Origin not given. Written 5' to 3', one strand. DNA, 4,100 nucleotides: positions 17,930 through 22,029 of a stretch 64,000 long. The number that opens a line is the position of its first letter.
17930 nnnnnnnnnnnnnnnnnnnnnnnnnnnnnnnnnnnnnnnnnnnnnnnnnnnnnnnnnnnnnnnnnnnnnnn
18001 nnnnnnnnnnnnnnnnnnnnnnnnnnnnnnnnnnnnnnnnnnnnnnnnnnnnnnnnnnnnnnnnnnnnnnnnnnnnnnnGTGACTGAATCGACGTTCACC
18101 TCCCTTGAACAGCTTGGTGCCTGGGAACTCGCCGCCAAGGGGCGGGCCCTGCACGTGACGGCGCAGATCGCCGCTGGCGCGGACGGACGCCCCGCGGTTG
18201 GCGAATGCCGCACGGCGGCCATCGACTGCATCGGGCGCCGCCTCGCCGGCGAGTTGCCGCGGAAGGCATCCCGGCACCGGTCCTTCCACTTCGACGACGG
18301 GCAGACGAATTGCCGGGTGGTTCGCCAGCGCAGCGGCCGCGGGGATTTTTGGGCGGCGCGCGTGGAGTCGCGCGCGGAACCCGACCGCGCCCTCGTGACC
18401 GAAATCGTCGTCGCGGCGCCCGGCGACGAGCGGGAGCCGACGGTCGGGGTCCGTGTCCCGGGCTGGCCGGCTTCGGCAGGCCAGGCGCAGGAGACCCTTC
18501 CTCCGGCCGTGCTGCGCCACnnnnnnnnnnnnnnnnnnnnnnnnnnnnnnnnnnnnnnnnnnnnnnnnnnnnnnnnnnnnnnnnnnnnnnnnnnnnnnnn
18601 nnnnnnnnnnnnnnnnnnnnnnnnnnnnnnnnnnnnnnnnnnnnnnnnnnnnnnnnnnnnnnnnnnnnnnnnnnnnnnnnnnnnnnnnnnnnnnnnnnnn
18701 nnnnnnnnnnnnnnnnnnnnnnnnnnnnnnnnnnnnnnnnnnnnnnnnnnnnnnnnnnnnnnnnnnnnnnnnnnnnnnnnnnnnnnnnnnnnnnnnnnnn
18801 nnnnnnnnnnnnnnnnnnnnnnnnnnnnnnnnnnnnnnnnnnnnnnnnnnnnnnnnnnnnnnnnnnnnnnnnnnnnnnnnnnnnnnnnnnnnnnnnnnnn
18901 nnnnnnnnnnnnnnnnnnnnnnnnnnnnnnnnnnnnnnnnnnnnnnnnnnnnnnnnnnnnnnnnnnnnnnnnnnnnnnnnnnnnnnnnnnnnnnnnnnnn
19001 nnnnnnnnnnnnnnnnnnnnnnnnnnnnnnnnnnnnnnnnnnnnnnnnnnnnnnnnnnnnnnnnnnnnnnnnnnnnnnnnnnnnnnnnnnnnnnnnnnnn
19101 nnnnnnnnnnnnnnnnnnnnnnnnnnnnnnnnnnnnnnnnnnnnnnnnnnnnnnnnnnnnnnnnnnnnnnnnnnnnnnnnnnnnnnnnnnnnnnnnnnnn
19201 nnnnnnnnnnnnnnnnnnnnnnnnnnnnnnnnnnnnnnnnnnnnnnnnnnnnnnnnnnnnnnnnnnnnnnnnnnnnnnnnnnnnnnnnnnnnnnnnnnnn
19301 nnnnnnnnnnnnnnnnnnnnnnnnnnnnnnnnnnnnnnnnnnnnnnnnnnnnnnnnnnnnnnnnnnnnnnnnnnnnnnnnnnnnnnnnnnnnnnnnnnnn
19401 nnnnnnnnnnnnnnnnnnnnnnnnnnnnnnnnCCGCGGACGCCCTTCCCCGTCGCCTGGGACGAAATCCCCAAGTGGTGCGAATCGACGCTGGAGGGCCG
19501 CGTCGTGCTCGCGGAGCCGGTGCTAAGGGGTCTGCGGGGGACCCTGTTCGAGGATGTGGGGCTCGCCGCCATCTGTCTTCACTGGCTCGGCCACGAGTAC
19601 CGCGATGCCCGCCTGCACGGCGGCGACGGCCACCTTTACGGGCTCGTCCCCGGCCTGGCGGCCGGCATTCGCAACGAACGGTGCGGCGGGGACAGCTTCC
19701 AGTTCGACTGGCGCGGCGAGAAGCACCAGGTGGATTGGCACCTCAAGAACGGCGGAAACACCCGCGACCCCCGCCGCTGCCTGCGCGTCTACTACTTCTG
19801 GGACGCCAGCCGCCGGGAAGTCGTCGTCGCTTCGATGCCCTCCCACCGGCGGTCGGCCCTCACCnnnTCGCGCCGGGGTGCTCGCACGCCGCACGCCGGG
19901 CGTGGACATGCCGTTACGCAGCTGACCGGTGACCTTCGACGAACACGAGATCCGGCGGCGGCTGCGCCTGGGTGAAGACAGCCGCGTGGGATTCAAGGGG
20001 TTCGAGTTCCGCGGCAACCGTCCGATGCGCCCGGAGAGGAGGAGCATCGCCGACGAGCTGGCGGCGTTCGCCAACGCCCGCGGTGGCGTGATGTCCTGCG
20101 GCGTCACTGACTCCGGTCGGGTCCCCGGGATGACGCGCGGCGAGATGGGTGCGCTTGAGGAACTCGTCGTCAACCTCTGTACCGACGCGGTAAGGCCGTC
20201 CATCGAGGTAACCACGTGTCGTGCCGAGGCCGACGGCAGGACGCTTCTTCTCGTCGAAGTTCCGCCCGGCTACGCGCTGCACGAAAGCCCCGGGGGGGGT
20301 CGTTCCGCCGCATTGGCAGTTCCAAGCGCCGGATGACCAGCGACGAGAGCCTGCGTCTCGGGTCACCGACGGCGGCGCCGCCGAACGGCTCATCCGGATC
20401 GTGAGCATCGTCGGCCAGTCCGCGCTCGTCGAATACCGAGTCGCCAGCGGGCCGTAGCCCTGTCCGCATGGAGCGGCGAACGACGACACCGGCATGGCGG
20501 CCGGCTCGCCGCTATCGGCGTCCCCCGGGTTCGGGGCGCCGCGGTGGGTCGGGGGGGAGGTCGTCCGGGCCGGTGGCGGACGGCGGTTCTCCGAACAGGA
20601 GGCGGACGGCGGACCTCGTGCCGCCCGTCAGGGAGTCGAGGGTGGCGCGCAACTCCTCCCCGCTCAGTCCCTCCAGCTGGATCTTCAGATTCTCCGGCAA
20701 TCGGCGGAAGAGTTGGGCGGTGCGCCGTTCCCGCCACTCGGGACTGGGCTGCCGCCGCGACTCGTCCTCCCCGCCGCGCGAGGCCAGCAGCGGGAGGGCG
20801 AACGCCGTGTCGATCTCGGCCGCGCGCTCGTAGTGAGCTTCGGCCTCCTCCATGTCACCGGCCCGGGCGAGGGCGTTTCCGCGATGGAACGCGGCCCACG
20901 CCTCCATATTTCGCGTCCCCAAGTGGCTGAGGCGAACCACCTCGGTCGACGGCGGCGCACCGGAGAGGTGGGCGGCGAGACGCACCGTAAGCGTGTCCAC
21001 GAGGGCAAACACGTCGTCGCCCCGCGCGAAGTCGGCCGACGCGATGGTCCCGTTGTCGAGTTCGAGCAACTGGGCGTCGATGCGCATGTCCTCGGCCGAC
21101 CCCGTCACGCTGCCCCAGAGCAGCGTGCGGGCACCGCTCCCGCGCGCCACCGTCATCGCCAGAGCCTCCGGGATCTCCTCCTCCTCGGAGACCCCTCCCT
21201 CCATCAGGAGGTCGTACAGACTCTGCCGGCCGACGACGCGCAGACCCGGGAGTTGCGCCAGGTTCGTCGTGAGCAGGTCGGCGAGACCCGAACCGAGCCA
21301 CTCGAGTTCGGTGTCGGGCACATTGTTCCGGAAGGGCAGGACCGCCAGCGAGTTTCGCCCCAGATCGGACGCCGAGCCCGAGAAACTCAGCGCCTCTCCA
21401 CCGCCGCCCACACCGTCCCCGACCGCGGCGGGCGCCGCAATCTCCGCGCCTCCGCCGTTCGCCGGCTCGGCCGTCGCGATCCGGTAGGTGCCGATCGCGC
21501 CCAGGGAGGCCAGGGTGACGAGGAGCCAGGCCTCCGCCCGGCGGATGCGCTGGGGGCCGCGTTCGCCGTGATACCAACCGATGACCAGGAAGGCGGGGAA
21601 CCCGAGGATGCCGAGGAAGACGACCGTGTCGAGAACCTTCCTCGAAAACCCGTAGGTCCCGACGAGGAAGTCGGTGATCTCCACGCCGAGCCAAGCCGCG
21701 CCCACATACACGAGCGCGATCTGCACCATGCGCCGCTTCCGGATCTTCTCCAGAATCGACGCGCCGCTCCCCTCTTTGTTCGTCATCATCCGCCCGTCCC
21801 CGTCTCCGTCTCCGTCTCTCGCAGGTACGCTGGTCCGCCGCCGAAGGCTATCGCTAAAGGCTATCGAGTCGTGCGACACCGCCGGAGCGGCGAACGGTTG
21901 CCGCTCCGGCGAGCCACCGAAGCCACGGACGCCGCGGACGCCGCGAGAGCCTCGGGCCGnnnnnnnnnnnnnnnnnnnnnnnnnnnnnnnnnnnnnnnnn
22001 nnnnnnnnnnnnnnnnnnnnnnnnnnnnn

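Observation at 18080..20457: Uncharacterised 595-aa coiled-coil protein next to a decayed Schlafen-like (AlbA_2) gene: possible defence-locus remnant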

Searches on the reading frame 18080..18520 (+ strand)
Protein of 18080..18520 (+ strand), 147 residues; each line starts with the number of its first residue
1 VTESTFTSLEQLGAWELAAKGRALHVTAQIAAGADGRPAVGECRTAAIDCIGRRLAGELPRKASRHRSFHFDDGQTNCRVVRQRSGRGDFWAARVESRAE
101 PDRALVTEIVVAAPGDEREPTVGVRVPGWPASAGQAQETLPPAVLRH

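Call 45: search_protein_families(library=pfam, proteins=[window:18080-18520:+], max_evalue=10)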
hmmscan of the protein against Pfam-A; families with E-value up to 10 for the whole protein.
window:18080-18520:+ (147 aa): 0 families

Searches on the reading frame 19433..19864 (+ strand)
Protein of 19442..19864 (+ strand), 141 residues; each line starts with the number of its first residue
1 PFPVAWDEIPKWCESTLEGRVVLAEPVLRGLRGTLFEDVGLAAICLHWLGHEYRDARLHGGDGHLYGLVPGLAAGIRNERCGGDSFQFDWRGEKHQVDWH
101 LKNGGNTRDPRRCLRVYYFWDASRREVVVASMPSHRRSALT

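Call 45: search_protein_families(library=pfam, proteins=[window:19442-19864:+], max_evalue=10)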
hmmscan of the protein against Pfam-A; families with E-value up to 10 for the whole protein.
window:19442-19864:+ (141 aa): 0 families

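Call 63: search_solved_structures(query=A4, max_evalue=10, show_alignments=3)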
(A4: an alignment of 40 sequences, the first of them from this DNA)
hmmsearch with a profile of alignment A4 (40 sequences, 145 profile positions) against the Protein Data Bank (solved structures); distinct sequences matched with E-value up to 10: 3.
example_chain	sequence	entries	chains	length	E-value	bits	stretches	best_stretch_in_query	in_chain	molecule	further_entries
11kh_IF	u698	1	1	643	0.017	18.5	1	26-91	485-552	IFRD2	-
11jj_IF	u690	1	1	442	0.53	13.7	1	26-89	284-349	IFRD2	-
6mtc_v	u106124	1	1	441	7.3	10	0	26-89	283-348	Interferon-related developmental regulator 2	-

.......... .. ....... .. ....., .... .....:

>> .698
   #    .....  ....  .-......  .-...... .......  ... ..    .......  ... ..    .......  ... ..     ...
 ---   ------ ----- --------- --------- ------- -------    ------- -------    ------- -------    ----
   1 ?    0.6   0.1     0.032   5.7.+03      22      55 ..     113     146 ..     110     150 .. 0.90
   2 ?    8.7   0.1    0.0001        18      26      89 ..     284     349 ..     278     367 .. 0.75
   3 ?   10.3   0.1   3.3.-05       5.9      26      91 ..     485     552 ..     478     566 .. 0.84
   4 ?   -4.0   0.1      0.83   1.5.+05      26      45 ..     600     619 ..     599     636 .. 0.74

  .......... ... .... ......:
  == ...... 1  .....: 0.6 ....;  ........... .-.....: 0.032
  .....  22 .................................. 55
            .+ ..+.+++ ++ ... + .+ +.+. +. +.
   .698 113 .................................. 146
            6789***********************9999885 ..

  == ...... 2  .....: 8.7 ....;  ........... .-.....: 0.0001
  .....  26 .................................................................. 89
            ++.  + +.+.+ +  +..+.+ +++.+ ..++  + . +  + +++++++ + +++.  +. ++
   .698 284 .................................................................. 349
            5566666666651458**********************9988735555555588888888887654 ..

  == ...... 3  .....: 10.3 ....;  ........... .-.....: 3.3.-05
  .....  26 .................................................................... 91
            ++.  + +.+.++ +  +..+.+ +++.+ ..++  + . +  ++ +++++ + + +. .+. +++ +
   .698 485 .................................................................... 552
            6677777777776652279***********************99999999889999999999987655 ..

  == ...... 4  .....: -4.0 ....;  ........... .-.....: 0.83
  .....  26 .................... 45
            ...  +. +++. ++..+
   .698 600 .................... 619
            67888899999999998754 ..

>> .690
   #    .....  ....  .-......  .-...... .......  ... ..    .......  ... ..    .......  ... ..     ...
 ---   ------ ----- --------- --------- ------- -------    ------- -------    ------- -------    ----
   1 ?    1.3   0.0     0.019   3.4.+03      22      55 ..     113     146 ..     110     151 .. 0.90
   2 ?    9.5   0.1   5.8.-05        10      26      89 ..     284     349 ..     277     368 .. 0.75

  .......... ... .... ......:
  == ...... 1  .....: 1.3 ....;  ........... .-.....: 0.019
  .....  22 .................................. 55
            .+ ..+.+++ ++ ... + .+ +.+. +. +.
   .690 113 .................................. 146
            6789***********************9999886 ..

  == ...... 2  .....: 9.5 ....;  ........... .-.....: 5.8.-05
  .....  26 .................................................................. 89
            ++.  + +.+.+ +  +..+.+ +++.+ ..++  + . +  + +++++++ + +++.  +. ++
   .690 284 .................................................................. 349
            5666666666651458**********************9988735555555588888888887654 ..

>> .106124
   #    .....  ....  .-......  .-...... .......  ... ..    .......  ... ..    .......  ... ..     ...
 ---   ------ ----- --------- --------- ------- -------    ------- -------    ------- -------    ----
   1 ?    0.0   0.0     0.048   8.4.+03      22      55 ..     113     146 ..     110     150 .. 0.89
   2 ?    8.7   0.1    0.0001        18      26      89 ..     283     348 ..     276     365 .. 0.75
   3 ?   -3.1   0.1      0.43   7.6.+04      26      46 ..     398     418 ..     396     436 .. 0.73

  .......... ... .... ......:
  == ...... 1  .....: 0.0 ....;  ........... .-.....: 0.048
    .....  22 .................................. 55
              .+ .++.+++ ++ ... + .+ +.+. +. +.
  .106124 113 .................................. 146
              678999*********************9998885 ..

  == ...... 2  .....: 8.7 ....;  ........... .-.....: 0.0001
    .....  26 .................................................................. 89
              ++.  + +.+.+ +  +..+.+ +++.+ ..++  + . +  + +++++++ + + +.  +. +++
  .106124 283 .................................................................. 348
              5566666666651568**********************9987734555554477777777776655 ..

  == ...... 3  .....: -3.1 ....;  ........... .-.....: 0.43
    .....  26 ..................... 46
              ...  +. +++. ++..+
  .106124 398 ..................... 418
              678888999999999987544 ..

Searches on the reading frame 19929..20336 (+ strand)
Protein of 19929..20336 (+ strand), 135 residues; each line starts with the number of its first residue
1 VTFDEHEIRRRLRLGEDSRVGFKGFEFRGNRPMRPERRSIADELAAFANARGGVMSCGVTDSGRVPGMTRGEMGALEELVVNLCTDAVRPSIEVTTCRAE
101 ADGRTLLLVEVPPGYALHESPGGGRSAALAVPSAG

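Call 4: search_protein_families(library=padloc, proteins=[window:19929-20336:+], max_evalue=1)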
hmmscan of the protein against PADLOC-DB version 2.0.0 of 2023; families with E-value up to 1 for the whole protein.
window:19929-20336:+ (135 aa): 0 families

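Call 6: search_protein_families(library=pfam, proteins=[window:19929-20336:+], max_evalue=1)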
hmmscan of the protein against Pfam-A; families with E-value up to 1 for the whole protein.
window:19929-20336:+ (135 aa): 1 family
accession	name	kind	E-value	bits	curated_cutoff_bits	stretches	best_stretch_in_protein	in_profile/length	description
PF04326.19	SLFN_AlbA_2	-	1.8e-12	48.2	25.3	1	26-116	6-95/118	Schlafen, AlbA_2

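Call 7: search_protein_families(library=ncbifam, proteins=[window:19929-20336:+], max_evalue=1)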
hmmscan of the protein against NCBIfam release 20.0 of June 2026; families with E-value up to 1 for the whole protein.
window:19929-20336:+ (135 aa): 0 families

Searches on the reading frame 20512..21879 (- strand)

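Call 35: search_protein_families(library=pfam, proteins=[window:20512-21879:-], max_evalue=0.001)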
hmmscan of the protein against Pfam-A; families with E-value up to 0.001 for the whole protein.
window:20512-21879:- (455 aa): 4 families
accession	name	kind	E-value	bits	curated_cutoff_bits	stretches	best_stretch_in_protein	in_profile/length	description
PF00515.34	TPR_1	-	5.1e-05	23.3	27.8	1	328-357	2-31/34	Tetratricopeptide repeat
PF07719.23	TPR_2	-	6.8e-05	23.1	27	1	329-357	3-31/34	Tetratricopeptide repeat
PF13424.12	TPR_12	-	7.7e-05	23.2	30.1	1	316-358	34-76/77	Tetratricopeptide repeat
PF03783.19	CsgG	-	0.0004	20.2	20.8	1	193-260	34-100/210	Curli production assembly/transport component CsgG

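Call 85: search_protein_families(library=padloc, proteins=[window:20512-21879:-], max_evalue=0.001)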
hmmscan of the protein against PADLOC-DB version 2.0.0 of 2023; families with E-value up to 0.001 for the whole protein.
window:20512-21879:- (455 aa): 0 families
